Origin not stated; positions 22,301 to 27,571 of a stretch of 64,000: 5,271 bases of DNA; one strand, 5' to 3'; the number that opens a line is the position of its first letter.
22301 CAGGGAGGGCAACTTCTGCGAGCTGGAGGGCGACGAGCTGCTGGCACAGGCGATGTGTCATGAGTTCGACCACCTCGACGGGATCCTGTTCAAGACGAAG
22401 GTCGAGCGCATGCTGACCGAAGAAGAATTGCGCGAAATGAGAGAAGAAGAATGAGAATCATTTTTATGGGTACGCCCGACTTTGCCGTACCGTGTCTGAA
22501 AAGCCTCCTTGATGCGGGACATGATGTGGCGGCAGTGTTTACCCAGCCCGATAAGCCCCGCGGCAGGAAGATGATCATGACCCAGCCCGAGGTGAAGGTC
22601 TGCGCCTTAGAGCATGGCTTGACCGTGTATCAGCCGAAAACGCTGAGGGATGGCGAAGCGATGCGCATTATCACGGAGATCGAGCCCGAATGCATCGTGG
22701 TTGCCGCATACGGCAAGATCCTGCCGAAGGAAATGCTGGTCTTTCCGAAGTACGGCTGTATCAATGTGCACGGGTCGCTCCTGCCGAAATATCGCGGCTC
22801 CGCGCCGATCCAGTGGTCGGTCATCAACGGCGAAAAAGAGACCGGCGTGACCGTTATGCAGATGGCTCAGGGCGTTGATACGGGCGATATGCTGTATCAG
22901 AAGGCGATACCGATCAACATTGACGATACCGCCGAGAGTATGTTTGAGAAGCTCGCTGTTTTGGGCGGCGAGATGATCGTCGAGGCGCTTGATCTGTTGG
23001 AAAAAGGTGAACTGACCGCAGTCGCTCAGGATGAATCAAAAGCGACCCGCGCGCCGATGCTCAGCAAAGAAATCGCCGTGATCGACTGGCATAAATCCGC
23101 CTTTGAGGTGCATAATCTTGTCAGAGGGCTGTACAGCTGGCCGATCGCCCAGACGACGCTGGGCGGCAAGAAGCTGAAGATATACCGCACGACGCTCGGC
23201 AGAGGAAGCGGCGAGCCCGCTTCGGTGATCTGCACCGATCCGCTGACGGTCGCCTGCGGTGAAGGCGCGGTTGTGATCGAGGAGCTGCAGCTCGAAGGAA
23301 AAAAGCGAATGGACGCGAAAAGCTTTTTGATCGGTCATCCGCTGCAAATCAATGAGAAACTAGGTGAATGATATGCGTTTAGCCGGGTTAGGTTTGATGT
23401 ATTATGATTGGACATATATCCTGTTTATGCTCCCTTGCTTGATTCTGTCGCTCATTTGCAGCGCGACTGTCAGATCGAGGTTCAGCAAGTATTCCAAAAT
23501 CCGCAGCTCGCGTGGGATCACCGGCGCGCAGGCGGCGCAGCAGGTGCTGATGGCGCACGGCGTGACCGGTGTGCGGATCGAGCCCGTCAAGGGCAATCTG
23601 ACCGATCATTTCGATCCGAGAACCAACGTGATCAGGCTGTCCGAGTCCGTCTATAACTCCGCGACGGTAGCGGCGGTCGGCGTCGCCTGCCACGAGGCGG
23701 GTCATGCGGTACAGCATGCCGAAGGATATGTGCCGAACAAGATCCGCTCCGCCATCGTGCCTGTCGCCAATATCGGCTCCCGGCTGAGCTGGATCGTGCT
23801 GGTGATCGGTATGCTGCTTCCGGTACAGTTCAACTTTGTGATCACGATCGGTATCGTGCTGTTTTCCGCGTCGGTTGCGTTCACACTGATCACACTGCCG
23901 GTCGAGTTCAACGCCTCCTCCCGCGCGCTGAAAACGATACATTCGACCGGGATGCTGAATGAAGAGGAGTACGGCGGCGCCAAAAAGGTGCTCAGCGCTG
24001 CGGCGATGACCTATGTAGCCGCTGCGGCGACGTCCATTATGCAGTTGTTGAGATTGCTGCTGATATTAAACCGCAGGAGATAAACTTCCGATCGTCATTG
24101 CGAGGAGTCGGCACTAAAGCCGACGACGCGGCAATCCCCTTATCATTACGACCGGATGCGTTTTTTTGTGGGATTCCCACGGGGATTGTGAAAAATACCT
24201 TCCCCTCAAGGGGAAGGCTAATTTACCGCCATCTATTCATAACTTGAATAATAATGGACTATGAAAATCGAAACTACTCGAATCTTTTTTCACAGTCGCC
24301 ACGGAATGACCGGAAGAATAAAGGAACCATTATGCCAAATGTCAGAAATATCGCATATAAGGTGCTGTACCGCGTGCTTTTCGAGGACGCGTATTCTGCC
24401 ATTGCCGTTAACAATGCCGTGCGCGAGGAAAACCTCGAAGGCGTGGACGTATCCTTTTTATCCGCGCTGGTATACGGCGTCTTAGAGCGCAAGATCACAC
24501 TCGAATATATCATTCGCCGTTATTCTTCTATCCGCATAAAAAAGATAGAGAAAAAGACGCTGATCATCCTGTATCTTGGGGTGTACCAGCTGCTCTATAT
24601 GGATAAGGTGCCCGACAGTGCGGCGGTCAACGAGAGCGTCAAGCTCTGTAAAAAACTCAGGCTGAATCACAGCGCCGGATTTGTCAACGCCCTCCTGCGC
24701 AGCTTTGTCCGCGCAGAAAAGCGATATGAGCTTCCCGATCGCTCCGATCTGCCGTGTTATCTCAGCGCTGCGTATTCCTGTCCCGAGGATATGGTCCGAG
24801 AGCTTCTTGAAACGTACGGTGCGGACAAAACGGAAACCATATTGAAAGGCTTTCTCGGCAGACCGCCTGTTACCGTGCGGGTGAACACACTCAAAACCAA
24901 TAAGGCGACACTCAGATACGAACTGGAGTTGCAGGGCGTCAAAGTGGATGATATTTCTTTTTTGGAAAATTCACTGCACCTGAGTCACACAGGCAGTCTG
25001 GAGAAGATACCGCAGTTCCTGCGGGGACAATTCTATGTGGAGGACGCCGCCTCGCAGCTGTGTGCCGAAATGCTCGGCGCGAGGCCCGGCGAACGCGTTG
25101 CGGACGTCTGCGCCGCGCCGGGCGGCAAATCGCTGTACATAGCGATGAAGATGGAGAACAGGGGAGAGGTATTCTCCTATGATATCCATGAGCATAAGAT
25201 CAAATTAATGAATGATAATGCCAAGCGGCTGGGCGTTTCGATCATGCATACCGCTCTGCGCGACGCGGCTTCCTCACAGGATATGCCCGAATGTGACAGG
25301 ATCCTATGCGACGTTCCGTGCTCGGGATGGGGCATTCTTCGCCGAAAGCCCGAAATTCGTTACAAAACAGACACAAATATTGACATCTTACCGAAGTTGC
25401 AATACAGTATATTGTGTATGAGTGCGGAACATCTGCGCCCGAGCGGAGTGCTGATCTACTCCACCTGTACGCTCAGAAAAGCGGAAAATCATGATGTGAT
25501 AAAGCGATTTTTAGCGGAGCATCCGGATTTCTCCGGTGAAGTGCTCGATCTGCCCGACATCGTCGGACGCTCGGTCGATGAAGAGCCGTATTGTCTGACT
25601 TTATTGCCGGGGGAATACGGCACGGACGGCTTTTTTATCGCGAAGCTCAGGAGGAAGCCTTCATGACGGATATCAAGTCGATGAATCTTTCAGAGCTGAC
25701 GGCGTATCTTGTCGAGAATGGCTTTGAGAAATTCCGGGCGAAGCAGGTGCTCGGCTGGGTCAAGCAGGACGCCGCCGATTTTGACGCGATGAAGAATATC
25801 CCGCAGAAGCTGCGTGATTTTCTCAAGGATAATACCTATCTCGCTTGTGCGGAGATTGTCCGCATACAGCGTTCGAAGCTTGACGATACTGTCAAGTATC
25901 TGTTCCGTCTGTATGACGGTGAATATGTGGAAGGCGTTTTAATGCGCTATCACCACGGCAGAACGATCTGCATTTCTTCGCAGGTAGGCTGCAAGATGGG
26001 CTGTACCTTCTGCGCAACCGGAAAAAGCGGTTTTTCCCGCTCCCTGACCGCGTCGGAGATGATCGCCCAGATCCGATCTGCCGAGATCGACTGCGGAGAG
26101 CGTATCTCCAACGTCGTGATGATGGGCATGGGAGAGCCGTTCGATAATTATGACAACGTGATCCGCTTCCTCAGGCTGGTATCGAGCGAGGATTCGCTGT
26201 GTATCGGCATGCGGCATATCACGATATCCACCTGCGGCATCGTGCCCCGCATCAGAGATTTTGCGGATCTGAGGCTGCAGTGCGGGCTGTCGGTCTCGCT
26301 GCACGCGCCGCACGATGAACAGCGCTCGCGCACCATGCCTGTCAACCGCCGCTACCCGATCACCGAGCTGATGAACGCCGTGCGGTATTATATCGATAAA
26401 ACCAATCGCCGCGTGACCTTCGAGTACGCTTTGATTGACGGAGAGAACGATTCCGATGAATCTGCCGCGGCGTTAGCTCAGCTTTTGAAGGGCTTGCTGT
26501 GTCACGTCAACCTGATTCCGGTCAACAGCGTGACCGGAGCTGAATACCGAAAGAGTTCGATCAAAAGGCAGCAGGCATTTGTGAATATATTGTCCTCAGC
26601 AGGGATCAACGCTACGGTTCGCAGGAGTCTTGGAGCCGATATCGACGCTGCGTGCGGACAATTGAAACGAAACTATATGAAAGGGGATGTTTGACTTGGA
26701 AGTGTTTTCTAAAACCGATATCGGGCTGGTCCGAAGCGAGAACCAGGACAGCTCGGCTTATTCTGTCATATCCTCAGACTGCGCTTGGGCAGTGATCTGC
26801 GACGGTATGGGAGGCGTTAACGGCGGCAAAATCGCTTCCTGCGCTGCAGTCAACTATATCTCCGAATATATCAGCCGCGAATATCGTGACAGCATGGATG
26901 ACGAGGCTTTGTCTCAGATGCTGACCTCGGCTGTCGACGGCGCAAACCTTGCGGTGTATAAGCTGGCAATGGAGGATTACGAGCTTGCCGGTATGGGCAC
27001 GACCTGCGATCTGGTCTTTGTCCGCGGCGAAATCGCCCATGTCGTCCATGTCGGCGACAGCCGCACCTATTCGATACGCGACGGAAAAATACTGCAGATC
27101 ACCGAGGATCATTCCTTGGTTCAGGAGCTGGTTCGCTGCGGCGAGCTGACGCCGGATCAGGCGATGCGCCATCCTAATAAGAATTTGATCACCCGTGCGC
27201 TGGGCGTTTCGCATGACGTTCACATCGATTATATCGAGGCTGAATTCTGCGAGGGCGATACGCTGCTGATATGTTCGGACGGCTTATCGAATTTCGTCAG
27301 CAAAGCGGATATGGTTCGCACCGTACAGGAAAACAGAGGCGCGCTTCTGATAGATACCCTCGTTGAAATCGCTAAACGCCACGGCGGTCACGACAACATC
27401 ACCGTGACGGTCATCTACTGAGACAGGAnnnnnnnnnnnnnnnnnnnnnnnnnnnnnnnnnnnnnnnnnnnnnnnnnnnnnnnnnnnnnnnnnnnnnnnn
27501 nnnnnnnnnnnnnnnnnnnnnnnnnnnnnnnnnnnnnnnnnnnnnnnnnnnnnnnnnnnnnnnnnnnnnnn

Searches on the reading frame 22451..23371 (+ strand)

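Call 41: search_protein_families(library=pfam, proteins=[window:22451-23371:+], max_evalue=0.00001)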
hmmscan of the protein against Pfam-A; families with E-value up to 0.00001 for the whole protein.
window:22451-23371:+ (306 aa): 2 families
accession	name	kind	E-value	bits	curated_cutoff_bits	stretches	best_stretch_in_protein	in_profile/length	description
PF00551.24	Formyl_trans_N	-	2.7e-47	161.3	26.1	1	1-180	1-181/181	Formyl transferase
PF02911.23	Formyl_trans_C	-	7.1e-25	87.5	21.1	1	204-296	2-99/100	Formyl transferase, C-terminal domain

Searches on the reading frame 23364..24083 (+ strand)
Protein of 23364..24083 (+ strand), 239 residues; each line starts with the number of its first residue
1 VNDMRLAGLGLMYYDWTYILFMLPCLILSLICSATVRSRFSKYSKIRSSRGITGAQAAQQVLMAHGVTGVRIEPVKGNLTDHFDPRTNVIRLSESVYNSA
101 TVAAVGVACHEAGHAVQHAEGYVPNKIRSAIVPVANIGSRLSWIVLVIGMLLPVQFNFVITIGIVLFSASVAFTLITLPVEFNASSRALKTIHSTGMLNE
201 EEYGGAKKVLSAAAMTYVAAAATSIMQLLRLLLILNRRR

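Call 41: search_protein_families(library=pfam, proteins=[window:23364-24083:+], max_evalue=0.00001)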
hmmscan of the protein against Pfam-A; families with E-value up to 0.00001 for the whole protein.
window:23364-24083:+ (239 aa): 1 family
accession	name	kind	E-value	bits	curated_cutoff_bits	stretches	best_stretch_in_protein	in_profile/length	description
PF04298.18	Zn_peptidase_2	-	2.1e-92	309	27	1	18-235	1-217/218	Putative neutral zinc metallopeptidase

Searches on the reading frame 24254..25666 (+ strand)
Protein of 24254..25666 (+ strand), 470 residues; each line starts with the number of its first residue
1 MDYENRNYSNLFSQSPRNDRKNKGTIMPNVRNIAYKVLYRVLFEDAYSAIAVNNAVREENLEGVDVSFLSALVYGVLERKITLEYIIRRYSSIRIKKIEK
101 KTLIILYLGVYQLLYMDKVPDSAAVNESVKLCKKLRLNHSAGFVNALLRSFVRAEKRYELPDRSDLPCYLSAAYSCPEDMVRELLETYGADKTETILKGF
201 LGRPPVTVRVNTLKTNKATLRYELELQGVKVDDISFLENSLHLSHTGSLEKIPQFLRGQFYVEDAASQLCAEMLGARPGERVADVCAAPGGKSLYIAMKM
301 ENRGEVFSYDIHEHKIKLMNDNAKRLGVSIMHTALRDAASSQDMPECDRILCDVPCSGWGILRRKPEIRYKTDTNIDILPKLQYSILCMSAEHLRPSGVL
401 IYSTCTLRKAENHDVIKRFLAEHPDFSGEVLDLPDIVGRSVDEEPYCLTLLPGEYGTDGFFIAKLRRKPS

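Call 41: search_protein_families(library=pfam, proteins=[window:24254-25666:+], max_evalue=0.00001)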
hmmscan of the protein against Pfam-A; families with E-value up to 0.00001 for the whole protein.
window:24254-25666:+ (470 aa): 4 families
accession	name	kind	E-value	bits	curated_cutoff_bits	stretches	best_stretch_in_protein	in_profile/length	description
PF01189.24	Methyltr_RsmB-F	-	2e-48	165.1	27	1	273-466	3-199/199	16S rRNA methyltransferase RsmB/F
PF01029.23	NusB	-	1.1e-31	110.4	23.1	1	29-153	2-133/133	NusB family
PF22458.1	RsmF-B_ferredox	-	7.5e-10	39.2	27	1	177-247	2-71/74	Methyltr_RsmF/B-like, ferredoxin-like domain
PF01728.25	FtsJ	-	1.4e-08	35.3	24.1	1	277-418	20-151/181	FtsJ-like methyltransferase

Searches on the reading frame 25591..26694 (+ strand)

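Call 41: search_protein_families(library=pfam, proteins=[window:25591-26694:+], max_evalue=0.00001)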
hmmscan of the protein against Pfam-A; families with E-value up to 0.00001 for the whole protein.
window:25591-26694:+ (367 aa): 2 families
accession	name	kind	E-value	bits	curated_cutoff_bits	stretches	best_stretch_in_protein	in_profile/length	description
PF04055.27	Radical_SAM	-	1.7e-20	74.3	29.5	1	129-293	2-163/166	Radical SAM superfamily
PF21016.3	RlmN_N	-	8.4e-12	45.1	24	1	27-82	2-58/60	Ribosomal RNA large subunit methyltransferase N-terminal domain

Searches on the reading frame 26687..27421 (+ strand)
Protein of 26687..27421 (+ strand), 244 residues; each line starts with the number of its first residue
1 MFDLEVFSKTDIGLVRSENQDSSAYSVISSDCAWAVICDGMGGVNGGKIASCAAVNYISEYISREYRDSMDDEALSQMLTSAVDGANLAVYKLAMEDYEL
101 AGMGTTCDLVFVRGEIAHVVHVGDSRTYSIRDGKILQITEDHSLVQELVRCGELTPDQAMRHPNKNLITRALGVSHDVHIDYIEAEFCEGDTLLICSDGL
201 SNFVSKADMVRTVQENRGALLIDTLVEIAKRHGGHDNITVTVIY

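Call 42: search_protein_families(library=pfam, proteins=[window:26687-27421:+], max_evalue=0.0001)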
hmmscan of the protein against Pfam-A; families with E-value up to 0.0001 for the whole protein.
window:26687-27421:+ (244 aa): 2 families
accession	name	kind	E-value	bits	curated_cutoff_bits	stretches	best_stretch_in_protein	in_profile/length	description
PF13672.11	PP2C_2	-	1e-17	64.8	24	1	17-212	10-187/209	Protein phosphatase 2C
PF00481.26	PP2C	-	2.1e-08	34.6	20.3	1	38-238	40-255/255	Protein phosphatase 2C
